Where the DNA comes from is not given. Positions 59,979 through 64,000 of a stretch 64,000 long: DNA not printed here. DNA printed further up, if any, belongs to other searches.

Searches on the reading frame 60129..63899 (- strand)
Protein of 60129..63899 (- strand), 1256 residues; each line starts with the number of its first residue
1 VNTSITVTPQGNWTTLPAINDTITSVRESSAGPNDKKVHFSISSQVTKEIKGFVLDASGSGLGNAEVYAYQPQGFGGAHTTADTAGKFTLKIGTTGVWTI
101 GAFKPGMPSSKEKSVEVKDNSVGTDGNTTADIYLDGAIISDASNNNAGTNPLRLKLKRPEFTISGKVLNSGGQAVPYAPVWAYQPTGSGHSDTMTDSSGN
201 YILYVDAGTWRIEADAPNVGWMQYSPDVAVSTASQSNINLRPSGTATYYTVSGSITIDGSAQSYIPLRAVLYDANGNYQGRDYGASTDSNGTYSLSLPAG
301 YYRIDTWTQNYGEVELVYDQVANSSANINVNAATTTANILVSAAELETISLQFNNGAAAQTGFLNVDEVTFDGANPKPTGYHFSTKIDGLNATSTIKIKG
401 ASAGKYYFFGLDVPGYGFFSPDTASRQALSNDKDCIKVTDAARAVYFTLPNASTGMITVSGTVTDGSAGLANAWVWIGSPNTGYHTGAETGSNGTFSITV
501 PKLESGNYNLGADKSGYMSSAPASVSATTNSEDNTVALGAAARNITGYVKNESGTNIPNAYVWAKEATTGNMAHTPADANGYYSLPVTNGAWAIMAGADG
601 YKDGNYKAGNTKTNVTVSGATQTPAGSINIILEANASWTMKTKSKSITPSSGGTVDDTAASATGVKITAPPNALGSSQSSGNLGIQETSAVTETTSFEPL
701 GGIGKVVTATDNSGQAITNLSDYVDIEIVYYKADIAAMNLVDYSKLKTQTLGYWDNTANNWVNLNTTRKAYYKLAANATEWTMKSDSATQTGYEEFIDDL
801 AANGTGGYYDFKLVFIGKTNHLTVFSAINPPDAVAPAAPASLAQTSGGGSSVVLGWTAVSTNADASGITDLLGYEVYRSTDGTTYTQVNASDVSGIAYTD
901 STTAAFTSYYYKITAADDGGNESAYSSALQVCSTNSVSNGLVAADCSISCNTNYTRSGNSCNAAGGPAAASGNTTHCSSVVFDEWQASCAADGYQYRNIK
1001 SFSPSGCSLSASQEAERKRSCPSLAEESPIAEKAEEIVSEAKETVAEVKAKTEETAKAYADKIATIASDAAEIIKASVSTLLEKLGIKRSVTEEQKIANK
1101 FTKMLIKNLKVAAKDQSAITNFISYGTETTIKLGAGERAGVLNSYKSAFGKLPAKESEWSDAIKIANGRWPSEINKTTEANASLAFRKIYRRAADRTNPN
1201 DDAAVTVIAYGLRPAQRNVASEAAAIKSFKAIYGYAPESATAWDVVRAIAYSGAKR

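Call 94: search_protein_families(library=pfam, proteins=[window:60129-63899:-], max_evalue=0.0001)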
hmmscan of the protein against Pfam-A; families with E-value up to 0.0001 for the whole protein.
window:60129-63899:- (1256 aa): 3 families
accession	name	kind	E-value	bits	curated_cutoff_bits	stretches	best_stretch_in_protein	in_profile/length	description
PF13620.12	CarboxypepD_reg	-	1.4e-40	137.9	32.3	4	545-617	2-69/82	Carboxypeptidase regulatory-like domain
PF13715.12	CarbopepD_reg_2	-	2.5e-22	79.1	32.2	0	459-530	1-67/88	CarboxypepD_reg-like domain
PF07210.18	DUF1416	-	6.2e-06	26.5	23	0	160-214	19-72/97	Protein of unknown function (DUF1416)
